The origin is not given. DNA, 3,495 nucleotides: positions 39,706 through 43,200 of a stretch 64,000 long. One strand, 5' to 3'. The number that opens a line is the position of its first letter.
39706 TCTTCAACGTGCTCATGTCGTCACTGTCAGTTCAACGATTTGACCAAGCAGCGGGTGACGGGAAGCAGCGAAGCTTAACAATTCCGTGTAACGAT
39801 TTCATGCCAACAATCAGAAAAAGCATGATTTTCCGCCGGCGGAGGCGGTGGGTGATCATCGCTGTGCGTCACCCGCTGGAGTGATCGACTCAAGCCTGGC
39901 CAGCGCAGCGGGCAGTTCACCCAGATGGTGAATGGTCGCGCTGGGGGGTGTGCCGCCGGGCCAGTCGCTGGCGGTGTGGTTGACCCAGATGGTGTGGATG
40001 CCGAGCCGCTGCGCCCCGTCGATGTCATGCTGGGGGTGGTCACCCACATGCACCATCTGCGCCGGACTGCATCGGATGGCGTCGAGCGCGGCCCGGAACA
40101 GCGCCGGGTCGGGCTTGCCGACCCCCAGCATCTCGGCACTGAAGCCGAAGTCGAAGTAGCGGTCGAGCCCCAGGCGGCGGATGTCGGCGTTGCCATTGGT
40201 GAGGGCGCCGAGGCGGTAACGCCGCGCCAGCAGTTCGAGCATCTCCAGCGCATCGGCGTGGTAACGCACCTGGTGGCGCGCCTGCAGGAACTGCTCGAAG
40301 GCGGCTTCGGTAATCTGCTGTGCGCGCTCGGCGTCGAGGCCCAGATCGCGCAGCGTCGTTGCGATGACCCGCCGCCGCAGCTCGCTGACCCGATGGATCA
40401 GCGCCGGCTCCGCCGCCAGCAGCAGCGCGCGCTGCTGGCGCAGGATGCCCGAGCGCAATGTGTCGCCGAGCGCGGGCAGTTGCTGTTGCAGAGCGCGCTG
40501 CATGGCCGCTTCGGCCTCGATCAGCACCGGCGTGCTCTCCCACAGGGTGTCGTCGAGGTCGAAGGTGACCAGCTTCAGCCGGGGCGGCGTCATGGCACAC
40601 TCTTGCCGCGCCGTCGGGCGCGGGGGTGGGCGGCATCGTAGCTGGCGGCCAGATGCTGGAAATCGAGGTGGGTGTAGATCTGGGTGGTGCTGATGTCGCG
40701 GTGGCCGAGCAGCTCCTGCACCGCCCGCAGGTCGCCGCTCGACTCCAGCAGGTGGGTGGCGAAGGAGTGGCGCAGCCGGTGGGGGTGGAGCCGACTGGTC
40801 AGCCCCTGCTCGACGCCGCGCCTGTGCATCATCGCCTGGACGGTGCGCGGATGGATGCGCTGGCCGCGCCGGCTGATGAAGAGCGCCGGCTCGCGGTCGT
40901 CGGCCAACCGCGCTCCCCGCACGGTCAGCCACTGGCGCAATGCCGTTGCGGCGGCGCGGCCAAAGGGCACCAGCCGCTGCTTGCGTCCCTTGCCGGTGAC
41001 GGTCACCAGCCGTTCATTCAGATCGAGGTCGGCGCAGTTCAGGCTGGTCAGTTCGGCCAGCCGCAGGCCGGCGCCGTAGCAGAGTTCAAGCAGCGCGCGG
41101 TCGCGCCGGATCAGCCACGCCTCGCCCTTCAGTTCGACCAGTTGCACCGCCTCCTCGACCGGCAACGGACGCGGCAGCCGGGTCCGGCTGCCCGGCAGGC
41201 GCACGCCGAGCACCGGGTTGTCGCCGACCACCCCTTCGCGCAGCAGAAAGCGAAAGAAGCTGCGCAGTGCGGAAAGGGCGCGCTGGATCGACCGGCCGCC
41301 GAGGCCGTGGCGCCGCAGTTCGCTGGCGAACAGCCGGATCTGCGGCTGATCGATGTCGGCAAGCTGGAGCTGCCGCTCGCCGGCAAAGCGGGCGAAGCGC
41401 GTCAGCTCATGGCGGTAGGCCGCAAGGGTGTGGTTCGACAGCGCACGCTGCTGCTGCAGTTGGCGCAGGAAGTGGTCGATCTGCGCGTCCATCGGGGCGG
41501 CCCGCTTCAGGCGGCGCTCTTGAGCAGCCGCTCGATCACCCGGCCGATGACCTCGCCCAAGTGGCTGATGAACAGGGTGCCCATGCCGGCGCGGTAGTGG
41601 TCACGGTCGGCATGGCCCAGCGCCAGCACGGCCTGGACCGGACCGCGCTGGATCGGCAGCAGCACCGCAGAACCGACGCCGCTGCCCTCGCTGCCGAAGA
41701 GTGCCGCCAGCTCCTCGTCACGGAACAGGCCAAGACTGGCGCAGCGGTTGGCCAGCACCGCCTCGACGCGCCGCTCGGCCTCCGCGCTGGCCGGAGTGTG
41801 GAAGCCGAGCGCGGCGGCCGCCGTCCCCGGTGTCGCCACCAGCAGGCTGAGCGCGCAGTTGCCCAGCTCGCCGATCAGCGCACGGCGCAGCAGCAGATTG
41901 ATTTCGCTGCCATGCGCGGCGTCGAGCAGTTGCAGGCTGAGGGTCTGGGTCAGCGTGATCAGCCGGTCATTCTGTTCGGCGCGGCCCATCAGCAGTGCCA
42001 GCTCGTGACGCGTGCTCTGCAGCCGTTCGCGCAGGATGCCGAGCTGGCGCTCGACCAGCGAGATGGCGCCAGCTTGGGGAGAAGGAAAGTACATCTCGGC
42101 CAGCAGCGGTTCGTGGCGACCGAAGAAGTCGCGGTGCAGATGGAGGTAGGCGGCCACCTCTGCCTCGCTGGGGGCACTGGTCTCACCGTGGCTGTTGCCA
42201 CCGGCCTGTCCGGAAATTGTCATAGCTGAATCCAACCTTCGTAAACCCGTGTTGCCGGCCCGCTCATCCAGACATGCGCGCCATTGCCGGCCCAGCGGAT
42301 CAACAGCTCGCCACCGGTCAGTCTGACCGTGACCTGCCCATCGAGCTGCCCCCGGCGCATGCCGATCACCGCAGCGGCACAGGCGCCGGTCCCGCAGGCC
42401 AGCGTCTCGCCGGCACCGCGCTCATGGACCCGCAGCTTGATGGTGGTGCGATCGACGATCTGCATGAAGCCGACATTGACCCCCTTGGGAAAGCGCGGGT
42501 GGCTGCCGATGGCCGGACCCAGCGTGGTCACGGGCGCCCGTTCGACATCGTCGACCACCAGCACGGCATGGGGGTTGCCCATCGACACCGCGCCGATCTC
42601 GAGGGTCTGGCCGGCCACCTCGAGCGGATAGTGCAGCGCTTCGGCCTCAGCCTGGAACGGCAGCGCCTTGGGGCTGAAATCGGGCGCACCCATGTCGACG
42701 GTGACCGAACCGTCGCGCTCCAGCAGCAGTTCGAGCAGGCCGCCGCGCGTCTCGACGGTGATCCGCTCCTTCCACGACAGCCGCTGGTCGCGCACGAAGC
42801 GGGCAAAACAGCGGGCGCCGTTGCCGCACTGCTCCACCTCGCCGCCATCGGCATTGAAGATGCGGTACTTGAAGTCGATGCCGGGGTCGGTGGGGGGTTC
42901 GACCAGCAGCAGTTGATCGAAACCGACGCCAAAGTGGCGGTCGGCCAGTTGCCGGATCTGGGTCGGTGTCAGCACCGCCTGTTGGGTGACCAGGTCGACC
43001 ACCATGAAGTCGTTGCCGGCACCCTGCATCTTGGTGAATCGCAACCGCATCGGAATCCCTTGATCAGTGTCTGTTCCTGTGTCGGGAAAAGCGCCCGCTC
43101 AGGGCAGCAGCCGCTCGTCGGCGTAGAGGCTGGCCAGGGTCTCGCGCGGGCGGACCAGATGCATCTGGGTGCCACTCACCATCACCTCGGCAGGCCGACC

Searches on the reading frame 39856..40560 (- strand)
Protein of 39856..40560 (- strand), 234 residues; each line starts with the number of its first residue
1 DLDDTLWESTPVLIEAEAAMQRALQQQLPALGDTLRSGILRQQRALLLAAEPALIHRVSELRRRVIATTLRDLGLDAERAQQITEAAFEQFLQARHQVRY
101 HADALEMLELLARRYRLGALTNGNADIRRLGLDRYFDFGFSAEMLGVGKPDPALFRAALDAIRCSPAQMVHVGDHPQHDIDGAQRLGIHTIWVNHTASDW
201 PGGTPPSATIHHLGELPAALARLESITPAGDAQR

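Call 3: search_protein_families(library=pfam, proteins=[window:39856-40560:-], max_evalue=0.01)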
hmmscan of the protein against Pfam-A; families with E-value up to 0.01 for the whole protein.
window:39856-40560:- (234 aa): 3 families
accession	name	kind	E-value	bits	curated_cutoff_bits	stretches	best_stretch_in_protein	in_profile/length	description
PF00702.32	Hydrolase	-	1.5e-19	71.6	26.4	1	1-187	7-191/191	haloacid dehalogenase-like hydrolase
PF13419.12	HAD_2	-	2.6e-16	60.7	23.8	1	1-193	4-178/178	Haloacid dehalogenase-like hydrolase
PF13242.12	Hydrolase_like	-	1.9e-12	47.3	22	1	147-194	2-49/75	HAD-hyrolase-like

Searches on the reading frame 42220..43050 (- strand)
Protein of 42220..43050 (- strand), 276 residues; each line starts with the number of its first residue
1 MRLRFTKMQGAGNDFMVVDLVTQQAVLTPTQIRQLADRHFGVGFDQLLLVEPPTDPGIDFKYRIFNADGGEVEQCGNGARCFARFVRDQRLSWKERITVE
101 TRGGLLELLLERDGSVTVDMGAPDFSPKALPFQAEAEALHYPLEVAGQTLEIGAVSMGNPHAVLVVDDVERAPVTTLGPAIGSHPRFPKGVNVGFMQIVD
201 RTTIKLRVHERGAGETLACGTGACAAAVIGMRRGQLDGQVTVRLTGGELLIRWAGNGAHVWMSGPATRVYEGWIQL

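Call 88: list_cluster_members(proteins=[window:42220-43050:-, window:43099-44346:-, window:38190-39674:-, window:36874-38193:-])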
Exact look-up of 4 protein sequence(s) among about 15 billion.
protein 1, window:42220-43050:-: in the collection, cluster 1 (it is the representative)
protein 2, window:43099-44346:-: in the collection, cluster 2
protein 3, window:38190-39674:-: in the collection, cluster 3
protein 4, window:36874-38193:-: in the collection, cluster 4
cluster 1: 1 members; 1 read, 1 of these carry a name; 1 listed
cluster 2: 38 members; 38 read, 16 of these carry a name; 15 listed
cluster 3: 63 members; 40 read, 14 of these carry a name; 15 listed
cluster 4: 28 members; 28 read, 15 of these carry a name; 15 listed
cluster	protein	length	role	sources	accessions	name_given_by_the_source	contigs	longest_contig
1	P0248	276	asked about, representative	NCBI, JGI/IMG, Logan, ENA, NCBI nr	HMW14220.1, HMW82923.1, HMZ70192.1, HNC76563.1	MAG: diaminopimelate epimerase [Pseudomonadales bacterium] | diaminopimelate epimerase | diaminopimelate epimerase [Pseudomonadales bacterium]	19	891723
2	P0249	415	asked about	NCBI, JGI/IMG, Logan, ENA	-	-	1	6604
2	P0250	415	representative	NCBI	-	-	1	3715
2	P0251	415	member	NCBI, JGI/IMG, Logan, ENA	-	diaminopimelate decarboxylase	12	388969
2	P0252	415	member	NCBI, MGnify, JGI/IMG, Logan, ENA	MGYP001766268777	CR=1 FL=1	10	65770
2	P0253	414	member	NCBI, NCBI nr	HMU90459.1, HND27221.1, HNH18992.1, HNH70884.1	MAG TPA: diaminopimelate decarboxylase [Pseudomonadales bacterium] | diaminopimelate decarboxylase [Pseudomonadales bacterium]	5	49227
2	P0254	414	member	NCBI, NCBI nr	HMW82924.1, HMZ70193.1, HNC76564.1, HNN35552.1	MAG TPA: diaminopimelate decarboxylase [Pseudomonadales bacterium] | diaminopimelate decarboxylase [Pseudomonadales bacterium]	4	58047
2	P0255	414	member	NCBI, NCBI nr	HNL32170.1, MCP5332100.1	MAG: diaminopimelate decarboxylase [Pseudomonadales bacterium] | diaminopimelate decarboxylase [Pseudomonadales bacterium]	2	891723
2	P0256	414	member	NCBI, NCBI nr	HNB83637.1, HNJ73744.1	MAG TPA: diaminopimelate decarboxylase [Pseudomonadales bacterium] | diaminopimelate decarboxylase [Pseudomonadales bacterium]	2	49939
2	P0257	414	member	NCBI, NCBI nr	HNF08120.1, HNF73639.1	MAG TPA: diaminopimelate decarboxylase [Pseudomonadales bacterium] | diaminopimelate decarboxylase [Pseudomonadales bacterium]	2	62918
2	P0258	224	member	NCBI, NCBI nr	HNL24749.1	MAG TPA: diaminopimelate decarboxylase, partial [Pseudomonadales bacterium] | diaminopimelate decarboxylase [Pseudomonadales bacterium]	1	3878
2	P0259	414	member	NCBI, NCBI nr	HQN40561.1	MAG TPA: diaminopimelate decarboxylase [Pseudomonadales bacterium] | diaminopimelate decarboxylase [Pseudomonadales bacterium]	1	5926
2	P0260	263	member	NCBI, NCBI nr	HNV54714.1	MAG TPA: diaminopimelate decarboxylase, partial [Pseudomonadales bacterium] | diaminopimelate decarboxylase [Pseudomonadales bacterium]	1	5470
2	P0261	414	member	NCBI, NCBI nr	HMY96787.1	MAG TPA: diaminopimelate decarboxylase [Pseudomonadales bacterium] | diaminopimelate decarboxylase [Pseudomonadales bacterium]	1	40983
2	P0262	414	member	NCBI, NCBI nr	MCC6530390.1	MAG: diaminopimelate decarboxylase [Pseudomonadales bacterium] | diaminopimelate decarboxylase [Pseudomonadales bacterium]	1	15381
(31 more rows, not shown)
